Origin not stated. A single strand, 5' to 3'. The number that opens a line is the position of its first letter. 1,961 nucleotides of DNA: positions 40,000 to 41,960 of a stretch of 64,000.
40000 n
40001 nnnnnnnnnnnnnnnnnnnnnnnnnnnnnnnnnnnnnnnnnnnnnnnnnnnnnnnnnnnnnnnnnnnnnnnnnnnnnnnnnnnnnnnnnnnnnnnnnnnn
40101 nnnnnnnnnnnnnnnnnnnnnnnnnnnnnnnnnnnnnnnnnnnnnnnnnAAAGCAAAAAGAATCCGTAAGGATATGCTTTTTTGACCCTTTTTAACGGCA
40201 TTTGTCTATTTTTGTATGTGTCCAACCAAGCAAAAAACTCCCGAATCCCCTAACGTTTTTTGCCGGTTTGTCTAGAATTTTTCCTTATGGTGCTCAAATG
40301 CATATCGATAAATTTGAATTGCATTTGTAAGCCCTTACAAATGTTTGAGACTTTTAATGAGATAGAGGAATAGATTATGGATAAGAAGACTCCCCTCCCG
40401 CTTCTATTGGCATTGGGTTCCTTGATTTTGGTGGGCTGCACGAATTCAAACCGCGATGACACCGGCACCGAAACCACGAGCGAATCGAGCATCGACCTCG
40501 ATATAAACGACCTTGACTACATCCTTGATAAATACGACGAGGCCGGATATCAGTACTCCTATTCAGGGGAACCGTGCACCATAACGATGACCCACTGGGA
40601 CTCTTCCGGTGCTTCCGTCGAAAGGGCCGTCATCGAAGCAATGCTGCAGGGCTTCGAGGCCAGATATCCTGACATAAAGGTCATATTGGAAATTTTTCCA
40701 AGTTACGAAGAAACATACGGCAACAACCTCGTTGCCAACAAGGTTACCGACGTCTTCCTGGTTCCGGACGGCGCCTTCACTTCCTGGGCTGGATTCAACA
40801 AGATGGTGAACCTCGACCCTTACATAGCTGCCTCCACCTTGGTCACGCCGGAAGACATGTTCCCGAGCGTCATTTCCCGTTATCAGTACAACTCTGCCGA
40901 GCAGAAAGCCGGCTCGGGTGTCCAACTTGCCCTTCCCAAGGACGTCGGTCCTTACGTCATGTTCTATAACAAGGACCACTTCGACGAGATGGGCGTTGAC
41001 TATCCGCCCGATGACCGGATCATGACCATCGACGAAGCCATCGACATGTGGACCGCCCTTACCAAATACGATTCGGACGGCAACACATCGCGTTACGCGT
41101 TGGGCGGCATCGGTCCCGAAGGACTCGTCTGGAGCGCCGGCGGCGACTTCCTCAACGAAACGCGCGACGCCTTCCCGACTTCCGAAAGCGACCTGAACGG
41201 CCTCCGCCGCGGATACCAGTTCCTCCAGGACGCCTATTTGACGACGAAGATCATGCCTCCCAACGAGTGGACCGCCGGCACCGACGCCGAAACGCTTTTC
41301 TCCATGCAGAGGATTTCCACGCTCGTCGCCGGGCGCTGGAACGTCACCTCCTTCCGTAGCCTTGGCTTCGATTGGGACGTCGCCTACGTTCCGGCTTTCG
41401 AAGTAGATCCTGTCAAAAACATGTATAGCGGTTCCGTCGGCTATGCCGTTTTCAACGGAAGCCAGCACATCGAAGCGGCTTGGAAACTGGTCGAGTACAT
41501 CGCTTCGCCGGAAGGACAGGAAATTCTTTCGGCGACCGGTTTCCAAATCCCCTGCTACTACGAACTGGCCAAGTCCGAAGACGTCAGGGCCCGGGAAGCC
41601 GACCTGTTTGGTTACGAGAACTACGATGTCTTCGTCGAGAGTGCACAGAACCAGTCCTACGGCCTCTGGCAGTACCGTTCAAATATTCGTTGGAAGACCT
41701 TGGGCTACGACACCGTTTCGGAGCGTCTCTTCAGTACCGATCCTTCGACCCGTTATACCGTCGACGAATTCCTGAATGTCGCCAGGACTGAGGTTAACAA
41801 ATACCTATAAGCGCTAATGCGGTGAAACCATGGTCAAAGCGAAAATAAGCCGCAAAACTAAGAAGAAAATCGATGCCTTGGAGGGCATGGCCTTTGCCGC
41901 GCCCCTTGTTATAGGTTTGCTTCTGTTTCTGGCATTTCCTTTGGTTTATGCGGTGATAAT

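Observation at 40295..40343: Extended cre-like palindrome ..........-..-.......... plus an upstream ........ half-site before the sugar ABC operon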

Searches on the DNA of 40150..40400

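Call 27: search_rna_families(source=window, start=40150, end=40400, threshold=evalue, max_evalue=10)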
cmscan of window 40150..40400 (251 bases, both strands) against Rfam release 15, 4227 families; matches with E-value up to 10: 4.
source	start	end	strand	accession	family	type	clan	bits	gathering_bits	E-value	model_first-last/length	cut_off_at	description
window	40225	40345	+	RF02325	TtnuHACA18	Gene; snRNA; snoRNA; HACA-box;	-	22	100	0.3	1-130/130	no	Tetrahymena snoRNA TtnuHACA18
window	40234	40400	-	RF01845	enod40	Gene;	-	17.2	45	0.042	60-263/263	5'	Early nodulin 40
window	40269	40358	+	RF02537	TarA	Gene; sRNA;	-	13.1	80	9.7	1-99/99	no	Vibrio ToxT activated RNA TarA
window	40191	40261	-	RF02248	Six3os1_3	Gene; lncRNA;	-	8.9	40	5.7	1-75/75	no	Six3os1 conserved region 3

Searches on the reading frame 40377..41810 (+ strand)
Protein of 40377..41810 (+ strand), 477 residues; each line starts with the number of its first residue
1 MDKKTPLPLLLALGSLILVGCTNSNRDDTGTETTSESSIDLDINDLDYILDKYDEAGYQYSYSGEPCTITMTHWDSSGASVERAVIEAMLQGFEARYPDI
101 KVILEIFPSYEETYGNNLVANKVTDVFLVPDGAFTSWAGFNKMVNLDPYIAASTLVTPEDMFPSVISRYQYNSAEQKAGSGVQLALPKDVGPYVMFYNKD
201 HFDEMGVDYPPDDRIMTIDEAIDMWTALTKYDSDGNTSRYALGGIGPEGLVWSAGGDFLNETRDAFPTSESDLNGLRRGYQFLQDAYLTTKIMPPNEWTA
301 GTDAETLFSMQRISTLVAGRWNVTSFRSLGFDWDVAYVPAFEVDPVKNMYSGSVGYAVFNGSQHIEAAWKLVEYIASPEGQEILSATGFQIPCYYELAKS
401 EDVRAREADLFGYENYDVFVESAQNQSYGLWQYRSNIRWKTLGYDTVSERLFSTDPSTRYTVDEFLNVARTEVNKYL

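Call 9: search_protein_families(library=pfam, proteins=[window:40377-41810:+])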
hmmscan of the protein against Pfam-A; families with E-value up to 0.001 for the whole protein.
window:40377-41810:+ (477 aa): 4 families
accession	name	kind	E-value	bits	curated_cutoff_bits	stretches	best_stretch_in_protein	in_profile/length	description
PF01547.30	SBP_bac_1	-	4.5e-23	83.1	26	1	84-382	9-307/307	Bacterial extracellular solute-binding protein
PF13416.11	SBP_bac_8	-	8.6e-18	65.5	27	1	89-405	2-273/279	Bacterial extracellular solute-binding protein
PF13531.11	SBP_bac_11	-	3e-05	24.3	25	1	354-390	191-227/227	Bacterial extracellular solute-binding protein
PF13343.11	SBP_bac_6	-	0.00042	20.3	24.6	0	358-407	185-230/245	Bacterial extracellular solute-binding protein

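Call 13: find_related_loci(query=window:40377-41807:+, collection=genome_contigs, flank=10000)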
Query window:40377-41807:+ (477 aa) in genome_contigs; peptide patterns used: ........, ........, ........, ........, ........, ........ (x = any residue, [..] = any of these).
68 stretches matched a pattern; 28 encode a relative of the query (tblastn E <= 1e-3); 28 distinct loci.
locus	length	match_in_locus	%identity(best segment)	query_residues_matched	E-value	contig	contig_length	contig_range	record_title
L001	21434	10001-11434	83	1-477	0e+0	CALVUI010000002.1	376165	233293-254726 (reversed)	MAG: uncultured Bacilli bacterium isolate BRZ_RV__bin55 genome assembly, contig: BRZ_RV__NODE_2_length_376165_cov_17.596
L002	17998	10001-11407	75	1-477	0e+0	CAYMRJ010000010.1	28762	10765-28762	MAG TPA_asm: uncultured Staphylococcaceae bacterium isolate SRP141132_co6_359 genome assembly, contig: NODE_1121_length_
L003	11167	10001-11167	58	9-394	3e-153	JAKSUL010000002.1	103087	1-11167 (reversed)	MAG: Bacilli bacterium isolate Horse_feces332 MAG332_2, whole genome shotgun sequence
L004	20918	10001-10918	22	66-388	1e-11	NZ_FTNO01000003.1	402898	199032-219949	Haladaptatus litoreus strain CGMCC 1.7737, whole genome shotgun sequence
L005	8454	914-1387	30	91-253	1e-10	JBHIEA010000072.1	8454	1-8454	MAG: bacterium isolate b3.sp2_bin.56 NODE_3016_length_8454_cov_6.586737, whole genome shotgun sequence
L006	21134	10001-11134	22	1-407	4e-10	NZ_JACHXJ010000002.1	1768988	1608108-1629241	Paenibacillus rhizosphaerae strain CECT 5831 Ga0372391_02, whole genome shotgun sequence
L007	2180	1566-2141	26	99-292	4e-10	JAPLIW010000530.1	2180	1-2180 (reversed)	MAG: Deltaproteobacteria bacterium isolate LacPavin_0920_SED5_MAG_56_12 LacPavin_0920_SED5_scaffold_1200184, whole genom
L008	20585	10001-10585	26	96-292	7e-10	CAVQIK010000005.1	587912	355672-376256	MAG: uncultured delta proteobacterium isolate MFD10007.bin.3.145 genome assembly, contig: contig_12820, whole genome sho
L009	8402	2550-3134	28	96-292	6e-10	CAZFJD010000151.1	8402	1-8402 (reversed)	MAG TPA_asm: uncultured Syntrophaceae bacterium isolate binchicken_co325_68 genome assembly, contig: NODE_3620_length_84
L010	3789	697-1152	28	96-253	2e-9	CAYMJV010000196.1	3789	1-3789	MAG TPA_asm: uncultured Syntrophaceae bacterium isolate binchicken_co378_81 genome assembly, contig: NODE_21399_length_3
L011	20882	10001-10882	24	85-381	9e-10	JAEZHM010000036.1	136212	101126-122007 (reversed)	MAG: Bacillota bacterium isolate OH_CDB_136 k127_2473984, whole genome shotgun sequence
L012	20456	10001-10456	29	96-253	1e-8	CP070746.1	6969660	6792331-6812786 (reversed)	MAG: Desulfobacterales bacterium isolate bin36 chromosome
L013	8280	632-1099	27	93-253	2e-8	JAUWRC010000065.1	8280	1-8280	MAG: Clostridia bacterium isolate CSMAG_2518 CSMAG_2518_k141_57684_length_8280_cov_12.0000, whole genome shotgun sequenc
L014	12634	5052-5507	28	96-253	2e-8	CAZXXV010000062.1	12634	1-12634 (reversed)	MAG TPA_asm: uncultured bacterium isolate binchicken_co376_252 genome assembly, contig: NODE_5484_length_12634_cov_7.167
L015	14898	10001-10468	28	93-253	5e-8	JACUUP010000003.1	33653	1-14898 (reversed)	MAG: Candidatus Aerophobetes bacterium isolate Kmv34 NODE_571_length_33653_cov_9.304095, whole genome shotgun sequence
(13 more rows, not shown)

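Call 29: find_homologous_proteins(query=window:40377-41807:+, max_evalue=1e-40)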
Query window:40377-41807:+ (477 aa): 197 proteins with E <= 1e-40 among 8000 candidates; the best 120 are listed.
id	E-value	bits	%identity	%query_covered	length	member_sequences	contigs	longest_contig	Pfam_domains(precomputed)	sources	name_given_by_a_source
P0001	0.0e+0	1098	100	100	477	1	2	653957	PF13416.12,PF01547.31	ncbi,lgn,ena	-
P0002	3.9e-272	921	83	100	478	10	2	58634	PF13416.12,PF01547.31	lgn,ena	-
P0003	1.5e-240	817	75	100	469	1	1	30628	PF13416.12,PF01547.31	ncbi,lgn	-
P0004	1.4e-222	758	69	100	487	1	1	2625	PF13416.12,PF01547.31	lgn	-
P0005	5.3e-197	673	65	98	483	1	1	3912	PF13416.12,PF01547.31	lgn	-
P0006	4.2e-177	608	58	98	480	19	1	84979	PF13416.12,PF01547.31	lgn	-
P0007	3.6e-175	601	56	100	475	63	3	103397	PF13416.12,PF01547.31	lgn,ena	-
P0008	4.2e-175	601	57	96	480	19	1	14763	PF13416.12,PF01547.31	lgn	-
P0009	7.9e-175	600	57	99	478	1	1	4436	PF13416.12,PF01547.31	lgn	-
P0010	1.1e-174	600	58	96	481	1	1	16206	PF13416.12,PF13343.12,PF01547.31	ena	-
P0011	2.3e-174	599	57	98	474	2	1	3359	PF13416.12,PF01547.31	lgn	-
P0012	6.0e-174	597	58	99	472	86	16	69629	PF13416.12,PF01547.31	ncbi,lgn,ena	-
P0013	8.1e-174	597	57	100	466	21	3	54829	PF13416.12,PF01547.31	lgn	-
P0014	8.7e-174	597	59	94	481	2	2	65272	PF13416.12,PF13343.12,PF01547.31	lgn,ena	-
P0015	1.7e-173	596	58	97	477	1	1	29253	PF13416.12,PF13343.12,PF01547.31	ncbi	-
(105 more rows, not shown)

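Call 30: find_encoding_contigs(protein=P0001, flank=1000, max_places=2)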
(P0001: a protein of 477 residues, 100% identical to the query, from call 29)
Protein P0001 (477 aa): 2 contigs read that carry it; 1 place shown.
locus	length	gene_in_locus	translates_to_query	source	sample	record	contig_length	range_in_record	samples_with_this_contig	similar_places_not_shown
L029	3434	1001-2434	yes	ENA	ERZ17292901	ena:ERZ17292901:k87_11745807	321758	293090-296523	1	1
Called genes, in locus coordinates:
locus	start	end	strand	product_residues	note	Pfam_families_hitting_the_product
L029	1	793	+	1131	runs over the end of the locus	PF17757:UvrB_inter, PF02559:CarD_TRCF_RID, PF00270:DEAD, PF04851:ResIII, PF00271:Helicase_C, PF03461:TRCF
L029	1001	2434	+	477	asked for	PF01547:SBP_bac_1, PF13416:SBP_bac_8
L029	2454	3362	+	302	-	PF00528:BPD_transp_1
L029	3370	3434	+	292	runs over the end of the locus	PF00528:BPD_transp_1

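Call 31: find_encoding_contigs(protein=P0004, flank=10000, max_places=2)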
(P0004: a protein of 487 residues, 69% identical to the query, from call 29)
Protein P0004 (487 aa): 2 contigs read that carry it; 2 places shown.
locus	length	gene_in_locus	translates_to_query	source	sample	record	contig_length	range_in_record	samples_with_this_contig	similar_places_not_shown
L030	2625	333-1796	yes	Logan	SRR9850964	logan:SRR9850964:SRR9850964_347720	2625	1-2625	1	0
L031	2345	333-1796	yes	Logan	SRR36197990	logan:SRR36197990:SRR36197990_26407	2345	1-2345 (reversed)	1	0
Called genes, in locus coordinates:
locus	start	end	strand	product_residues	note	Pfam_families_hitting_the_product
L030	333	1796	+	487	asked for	PF01547:SBP_bac_1, PF13416:SBP_bac_8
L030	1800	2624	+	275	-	?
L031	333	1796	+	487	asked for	PF01547:SBP_bac_1, PF13416:SBP_bac_8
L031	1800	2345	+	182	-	?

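Call 32: find_encoding_contigs(protein=P0005, flank=10000, max_places=2)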
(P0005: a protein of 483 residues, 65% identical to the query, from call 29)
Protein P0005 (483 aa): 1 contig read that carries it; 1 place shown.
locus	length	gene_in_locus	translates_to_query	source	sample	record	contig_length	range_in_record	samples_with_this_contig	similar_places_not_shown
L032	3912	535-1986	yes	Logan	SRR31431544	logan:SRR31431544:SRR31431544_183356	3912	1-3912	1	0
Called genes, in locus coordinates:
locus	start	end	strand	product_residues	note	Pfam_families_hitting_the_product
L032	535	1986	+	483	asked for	PF01547:SBP_bac_1, PF13416:SBP_bac_8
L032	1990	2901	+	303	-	PF00528:BPD_transp_1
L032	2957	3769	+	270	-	PF00528:BPD_transp_1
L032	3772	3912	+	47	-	?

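Call 35: find_encoding_contigs(protein=P0006, flank=10000, max_places=1)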
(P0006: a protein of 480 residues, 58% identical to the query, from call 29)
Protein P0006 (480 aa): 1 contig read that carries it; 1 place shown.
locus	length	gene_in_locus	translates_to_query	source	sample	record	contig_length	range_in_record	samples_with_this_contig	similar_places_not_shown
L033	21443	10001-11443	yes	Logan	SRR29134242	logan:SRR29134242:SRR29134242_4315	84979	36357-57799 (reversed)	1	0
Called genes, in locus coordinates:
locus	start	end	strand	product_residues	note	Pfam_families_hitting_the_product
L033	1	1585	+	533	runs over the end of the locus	PF00133:tRNA-synt_1, PF01406:tRNA-synt_1e (weak), PF09334:tRNA-synt_1g, PF00133:tRNA-synt_1, PF19303:Anticodon_3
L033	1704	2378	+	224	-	PF02837:Glyco_hydro_2_N, PF22666:Glyco_hydro_2_N2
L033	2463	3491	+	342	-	PF01609:DDE_Tnp_1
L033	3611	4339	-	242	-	PF00005:ABC_tran, PF13304:AAA_21 (weak)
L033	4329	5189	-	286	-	-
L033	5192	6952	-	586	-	PF02837:Glyco_hydro_2_N, PF22666:Glyco_hydro_2_N2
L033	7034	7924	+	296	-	PF02311:AraC_binding (weak), PF00165:HTH_AraC (weak), PF12833:HTH_18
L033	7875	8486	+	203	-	PF13556:HTH_30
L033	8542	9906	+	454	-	PF00005:ABC_tran, PF17912:OB_MalK (faint)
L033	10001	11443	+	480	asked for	PF01547:SBP_bac_1, PF13416:SBP_bac_8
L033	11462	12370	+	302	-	PF00528:BPD_transp_1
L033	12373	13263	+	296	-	PF00528:BPD_transp_1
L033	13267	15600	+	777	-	-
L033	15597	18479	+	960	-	-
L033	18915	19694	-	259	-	PF00589:Phage_integrase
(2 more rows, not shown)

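Call 36: find_encoding_contigs(protein=P0007, flank=10000, max_places=1)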
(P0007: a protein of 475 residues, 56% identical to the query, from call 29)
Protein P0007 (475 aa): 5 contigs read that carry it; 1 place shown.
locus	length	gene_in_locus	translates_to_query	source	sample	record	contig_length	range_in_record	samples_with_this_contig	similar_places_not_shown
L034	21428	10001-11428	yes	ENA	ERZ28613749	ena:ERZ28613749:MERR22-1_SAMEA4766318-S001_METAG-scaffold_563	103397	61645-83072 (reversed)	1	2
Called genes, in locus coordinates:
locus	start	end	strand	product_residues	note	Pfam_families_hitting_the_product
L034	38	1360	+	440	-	PF01554:MatE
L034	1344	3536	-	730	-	PF07228:SpoIIE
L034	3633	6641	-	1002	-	PF17996:CE2_N, PF00657:Lipase_GDSL, PF13472:Lipase_GDSL_2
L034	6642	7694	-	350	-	PF00005:ABC_tran, PF02463:SMC_N (faint), PF13304:AAA_21 (faint), PF17850:CysA_C_terminal (faint), PF17912:OB_MalK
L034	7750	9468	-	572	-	-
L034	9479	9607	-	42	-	-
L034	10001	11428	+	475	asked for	PF01547:SBP_bac_1, PF13416:SBP_bac_8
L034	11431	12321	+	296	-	PF00528:BPD_transp_1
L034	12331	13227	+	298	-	PF00528:BPD_transp_1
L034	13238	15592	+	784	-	-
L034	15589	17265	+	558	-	-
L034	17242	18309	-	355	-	PF00005:ABC_tran, PF13304:AAA_21 (faint)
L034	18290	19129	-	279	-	-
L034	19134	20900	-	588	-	PF02837:Glyco_hydro_2_N, PF22666:Glyco_hydro_2_N2, PF00703:Glyco_hydro_2 (weak), PF02836:Glyco_hydro_2_C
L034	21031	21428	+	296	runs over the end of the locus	PF02311:AraC_binding, PF00165:HTH_AraC (weak), PF12833:HTH_18, PF00165:HTH_AraC (weak)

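Call 37: find_encoding_contigs(protein=P0012, flank=10000, max_places=2)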
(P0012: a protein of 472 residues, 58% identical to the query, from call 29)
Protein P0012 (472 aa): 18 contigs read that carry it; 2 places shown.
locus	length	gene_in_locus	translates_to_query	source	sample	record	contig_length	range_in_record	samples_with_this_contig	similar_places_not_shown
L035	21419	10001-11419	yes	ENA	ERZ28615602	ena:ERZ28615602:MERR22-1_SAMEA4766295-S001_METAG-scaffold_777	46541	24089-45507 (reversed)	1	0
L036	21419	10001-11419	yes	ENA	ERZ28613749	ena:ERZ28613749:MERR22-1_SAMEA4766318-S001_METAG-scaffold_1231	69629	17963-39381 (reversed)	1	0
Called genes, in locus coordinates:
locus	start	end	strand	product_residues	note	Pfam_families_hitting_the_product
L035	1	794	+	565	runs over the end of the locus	PF00295:Glyco_hydro_28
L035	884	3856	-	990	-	PF17996:CE2_N, PF00657:Lipase_GDSL, PF13472:Lipase_GDSL_2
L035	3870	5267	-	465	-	PF02463:SMC_N (faint), PF00005:ABC_tran, PF13304:AAA_21 (faint), PF17912:OB_MalK (faint)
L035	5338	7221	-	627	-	-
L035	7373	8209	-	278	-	PF10114:PocR, PF00165:HTH_AraC (faint), PF12833:HTH_18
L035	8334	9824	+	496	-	PF22848:ASD1_dom, PF06964:Alpha-L-AF_C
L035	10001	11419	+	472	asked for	PF01547:SBP_bac_1, PF13416:SBP_bac_8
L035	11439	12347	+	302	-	PF00528:BPD_transp_1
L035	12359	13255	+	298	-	PF00528:BPD_transp_1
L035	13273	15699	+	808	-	-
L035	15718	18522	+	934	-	-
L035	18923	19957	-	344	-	PF19328:DAP_DH_C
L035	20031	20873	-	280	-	PF00376:MerR (weak), PF13411:MerR_1, PF09278:MerR-DNA-bind (weak)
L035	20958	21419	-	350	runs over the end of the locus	PF00005:ABC_tran, PF02463:SMC_N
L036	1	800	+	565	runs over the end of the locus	PF00295:Glyco_hydro_28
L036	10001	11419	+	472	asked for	PF01547:SBP_bac_1, PF13416:SBP_bac_8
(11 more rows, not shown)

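Call 47: search_protein_families(library=ncbifam, proteins=[window:40377-41807:+], max_evalue=0.01)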
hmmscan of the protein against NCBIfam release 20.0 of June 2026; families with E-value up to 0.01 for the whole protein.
window:40377-41807:+ (477 aa): 2 families
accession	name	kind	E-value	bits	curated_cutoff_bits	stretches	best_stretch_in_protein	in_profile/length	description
NF053763.1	ABCarbgalBndGanS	equivalog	2e-09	36.7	700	1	168-407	123-358/420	galactooligosaccharide ABC transporter substrate-binding protein GanS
TIGR03850.1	bind_CPR_0540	equivalog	1.7e-05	23.6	299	0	326-407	296-374/437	carbohydrate ABC transporter substrate-binding protein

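Call 70: list_cluster_members(proteins=[P0001, P0121])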
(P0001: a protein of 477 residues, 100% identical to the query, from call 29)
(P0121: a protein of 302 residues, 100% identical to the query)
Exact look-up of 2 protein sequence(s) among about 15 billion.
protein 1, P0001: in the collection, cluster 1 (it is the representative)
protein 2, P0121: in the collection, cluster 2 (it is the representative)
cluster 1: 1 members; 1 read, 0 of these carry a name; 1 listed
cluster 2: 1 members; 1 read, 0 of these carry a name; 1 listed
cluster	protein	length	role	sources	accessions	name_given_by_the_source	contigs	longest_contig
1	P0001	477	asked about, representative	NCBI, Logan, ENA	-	-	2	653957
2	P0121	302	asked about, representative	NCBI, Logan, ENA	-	-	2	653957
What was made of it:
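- Tried and rejected: The exact protein clusters carry no names (call 70).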
